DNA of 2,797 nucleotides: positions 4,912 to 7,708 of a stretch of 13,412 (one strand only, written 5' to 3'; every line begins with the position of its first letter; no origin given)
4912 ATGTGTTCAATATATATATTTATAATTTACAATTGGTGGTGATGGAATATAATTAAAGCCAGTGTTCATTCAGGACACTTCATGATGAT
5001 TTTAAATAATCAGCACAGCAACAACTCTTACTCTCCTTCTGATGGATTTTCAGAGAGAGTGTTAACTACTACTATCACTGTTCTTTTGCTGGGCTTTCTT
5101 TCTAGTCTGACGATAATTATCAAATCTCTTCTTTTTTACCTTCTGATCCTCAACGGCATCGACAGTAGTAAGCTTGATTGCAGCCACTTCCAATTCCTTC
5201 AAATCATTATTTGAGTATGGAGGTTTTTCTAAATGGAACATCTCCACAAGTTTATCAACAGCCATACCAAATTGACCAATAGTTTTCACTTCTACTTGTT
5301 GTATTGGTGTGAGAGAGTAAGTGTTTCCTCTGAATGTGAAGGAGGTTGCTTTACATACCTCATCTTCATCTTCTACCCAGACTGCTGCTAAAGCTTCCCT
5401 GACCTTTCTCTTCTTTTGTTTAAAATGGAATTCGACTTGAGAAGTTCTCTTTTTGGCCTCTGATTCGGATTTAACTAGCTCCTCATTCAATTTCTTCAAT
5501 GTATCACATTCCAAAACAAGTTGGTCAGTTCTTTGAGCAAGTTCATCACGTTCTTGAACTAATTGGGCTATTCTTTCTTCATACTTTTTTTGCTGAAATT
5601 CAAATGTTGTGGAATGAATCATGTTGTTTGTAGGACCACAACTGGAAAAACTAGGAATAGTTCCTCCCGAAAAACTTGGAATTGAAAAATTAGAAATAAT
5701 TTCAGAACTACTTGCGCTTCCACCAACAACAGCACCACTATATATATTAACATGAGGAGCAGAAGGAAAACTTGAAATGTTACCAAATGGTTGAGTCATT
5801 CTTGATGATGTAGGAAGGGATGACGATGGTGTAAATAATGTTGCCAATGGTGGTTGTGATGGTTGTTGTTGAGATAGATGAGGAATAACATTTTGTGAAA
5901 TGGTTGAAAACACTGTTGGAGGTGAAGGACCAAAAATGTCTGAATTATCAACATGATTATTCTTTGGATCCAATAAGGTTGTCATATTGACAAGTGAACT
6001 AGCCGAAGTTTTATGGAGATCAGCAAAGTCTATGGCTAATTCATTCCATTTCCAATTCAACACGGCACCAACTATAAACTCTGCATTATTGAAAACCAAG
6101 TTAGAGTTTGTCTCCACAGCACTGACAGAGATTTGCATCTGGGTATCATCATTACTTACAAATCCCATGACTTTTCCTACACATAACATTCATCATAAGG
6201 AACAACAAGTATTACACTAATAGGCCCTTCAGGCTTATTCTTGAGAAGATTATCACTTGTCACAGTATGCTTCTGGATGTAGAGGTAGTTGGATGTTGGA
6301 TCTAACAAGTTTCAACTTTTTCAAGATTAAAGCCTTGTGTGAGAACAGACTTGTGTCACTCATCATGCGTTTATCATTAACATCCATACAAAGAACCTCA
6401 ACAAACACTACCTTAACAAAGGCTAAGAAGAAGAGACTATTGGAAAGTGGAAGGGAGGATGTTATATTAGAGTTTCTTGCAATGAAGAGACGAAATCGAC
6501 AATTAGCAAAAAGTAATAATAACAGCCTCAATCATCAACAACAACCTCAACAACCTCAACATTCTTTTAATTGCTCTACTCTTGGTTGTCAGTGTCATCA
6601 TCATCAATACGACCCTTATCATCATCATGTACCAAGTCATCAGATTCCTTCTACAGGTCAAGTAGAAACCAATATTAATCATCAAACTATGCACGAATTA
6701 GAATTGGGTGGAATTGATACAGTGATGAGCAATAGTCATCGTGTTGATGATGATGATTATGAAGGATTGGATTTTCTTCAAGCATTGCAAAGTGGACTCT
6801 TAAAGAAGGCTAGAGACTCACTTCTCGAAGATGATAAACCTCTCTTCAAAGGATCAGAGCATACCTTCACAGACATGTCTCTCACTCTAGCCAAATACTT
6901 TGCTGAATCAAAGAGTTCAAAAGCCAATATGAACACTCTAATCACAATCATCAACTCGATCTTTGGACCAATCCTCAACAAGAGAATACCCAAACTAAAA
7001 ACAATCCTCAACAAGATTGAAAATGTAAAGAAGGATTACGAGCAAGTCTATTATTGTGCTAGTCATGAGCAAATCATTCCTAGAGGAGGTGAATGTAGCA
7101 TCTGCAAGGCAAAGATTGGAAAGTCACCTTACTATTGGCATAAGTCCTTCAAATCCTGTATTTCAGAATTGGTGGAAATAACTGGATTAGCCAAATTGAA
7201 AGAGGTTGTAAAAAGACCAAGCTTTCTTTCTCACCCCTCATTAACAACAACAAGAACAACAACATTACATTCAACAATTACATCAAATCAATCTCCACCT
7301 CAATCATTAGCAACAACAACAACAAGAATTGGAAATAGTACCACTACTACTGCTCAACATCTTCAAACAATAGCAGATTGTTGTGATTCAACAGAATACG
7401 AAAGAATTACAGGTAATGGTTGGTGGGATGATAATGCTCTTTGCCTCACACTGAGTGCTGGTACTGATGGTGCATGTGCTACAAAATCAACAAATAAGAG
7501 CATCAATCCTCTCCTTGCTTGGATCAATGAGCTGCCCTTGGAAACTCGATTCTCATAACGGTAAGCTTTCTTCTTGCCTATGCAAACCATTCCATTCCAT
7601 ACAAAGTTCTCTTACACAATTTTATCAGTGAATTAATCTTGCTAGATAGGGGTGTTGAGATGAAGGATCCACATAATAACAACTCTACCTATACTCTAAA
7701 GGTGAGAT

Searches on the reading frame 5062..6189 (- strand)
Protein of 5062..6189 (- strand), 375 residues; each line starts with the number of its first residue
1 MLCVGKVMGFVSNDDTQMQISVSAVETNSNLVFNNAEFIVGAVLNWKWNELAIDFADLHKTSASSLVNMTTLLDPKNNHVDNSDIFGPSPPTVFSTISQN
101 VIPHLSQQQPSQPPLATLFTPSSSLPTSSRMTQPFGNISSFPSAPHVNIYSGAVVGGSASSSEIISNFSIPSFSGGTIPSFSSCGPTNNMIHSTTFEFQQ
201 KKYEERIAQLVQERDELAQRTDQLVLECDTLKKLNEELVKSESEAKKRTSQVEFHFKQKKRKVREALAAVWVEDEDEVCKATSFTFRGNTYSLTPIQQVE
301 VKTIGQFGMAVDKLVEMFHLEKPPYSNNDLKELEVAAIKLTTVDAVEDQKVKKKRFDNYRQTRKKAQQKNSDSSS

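Call 4: search_protein_families(library=pfam, proteins=[window:5062-6189:-], max_evalue=0.01)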
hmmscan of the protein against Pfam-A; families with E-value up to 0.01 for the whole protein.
window:5062-6189:- (375 aa): 1 family
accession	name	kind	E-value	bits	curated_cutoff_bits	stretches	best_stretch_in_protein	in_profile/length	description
PF13747.11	DUF4164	-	0.0043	17.9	27.2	1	199-240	33-74/89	Domain of unknown function (DUF4164)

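Call 10: find_encoding_contigs(protein=window:5065-6189:-, flank=10000, max_places=6)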
Protein window:5065-6189:- (375 aa): no gene with exactly this product is on record in the collection.

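Call 16: list_cluster_members(proteins=[window:5065-6189:-, window:261-776:+, window:796-1161:+, window:12473-12826:-, P0001])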
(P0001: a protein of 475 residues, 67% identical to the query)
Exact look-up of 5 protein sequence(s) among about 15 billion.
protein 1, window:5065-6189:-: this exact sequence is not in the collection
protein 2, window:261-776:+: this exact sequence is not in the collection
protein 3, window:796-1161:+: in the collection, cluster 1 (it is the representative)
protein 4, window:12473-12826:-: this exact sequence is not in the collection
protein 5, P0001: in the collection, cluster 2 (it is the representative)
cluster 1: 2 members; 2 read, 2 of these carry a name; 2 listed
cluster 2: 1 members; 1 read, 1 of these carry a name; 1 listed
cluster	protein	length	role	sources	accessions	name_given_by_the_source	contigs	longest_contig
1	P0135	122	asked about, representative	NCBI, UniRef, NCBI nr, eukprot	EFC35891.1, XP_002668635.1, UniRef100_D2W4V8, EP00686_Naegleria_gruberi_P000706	predicted protein [Naegleria gruberi] | Predicted protein n=1 Tax=Naegleria gruberi TaxID=5762 RepID=D2W4V8_NAEGR | uncharacterized protein NAEGRDRAFT_76446 [Naegleria gruberi]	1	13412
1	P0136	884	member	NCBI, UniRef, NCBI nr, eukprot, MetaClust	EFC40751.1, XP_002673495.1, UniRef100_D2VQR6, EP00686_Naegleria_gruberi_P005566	predicted protein [Naegleria gruberi] | Predicted protein n=1 Tax=Naegleria gruberi TaxID=5762 RepID=D2VQR6_NAEGR | uncharacterized protein NAEGRDRAFT_51511 [Naegleria gruberi]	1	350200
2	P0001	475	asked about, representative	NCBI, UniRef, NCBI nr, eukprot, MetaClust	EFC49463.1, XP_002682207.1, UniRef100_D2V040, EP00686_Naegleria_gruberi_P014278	predicted protein [Naegleria gruberi] | Predicted protein n=1 Tax=Naegleria gruberi TaxID=5762 RepID=D2V040_NAEGR | uncharacterized protein NAEGRDRAFT_62160 [Naegleria gruberi]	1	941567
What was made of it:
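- ORF 796-1161 is exactly XP_002668635.1 (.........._76446), which sits on a 13,412-bp contig (call 16).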

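Call 39: search_protein_families(library=pfam, proteins=[P0136], max_evalue=1)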
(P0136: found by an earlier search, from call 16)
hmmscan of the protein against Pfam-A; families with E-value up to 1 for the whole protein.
P0136 (884 aa): 1 family
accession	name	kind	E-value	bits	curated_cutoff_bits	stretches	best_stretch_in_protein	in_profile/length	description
PF03748.19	FliL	-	0.073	14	24.6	0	196-229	45-78/103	Flagellar basal body-associated protein FliL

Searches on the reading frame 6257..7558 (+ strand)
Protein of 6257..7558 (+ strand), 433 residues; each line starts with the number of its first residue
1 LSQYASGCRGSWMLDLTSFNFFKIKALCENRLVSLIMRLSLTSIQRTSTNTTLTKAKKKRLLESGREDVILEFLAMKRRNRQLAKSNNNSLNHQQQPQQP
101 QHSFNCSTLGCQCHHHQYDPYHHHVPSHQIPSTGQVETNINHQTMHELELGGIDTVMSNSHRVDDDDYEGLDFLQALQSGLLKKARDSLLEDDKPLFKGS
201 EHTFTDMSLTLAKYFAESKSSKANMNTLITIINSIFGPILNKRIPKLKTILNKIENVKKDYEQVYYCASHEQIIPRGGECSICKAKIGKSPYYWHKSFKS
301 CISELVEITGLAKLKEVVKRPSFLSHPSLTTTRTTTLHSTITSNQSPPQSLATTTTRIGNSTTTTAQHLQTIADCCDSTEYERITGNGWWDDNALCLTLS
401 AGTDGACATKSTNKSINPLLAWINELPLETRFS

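Call 4: search_protein_families(library=pfam, proteins=[window:6257-7558:+], max_evalue=0.01)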
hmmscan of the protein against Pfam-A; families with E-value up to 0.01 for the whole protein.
window:6257-7558:+ (433 aa): 0 families

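Call 22: find_homologous_proteins(query=window:6257-7558:+, max_evalue=0.00001)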
Query window:6257-7558:+ (433 aa): 1 proteins with E <= 0.00001 among 5612 candidates.
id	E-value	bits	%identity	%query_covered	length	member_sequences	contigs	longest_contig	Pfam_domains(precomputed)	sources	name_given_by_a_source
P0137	1.5e-130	454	55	88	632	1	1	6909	-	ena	-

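Call 24: find_encoding_contigs(protein=P0137, flank=6000, max_places=4)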
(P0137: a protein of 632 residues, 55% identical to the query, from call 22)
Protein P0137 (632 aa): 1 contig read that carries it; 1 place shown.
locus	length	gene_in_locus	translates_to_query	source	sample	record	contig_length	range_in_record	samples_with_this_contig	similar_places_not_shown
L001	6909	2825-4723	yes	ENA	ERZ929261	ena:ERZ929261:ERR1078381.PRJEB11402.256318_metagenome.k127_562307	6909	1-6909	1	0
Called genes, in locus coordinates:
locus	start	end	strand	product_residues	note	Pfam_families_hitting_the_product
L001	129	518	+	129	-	-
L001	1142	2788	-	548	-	-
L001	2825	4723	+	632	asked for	-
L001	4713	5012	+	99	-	-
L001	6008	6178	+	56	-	-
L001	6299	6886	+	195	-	PF07651:ANTH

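Call 39: search_protein_families(library=pfam, proteins=[P0137], max_evalue=1)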
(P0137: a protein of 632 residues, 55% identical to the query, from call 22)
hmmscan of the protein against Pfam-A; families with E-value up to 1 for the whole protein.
P0137 (632 aa): 2 families
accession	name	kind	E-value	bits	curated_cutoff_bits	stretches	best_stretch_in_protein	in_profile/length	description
PF19335.5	HMBD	-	0.3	11.5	23.6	1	228-246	3-22/28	Heavy metal binding domain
PF10428.14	SOG2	-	0.51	10.2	26.9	1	292-363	258-331/475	RAM signalling pathway protein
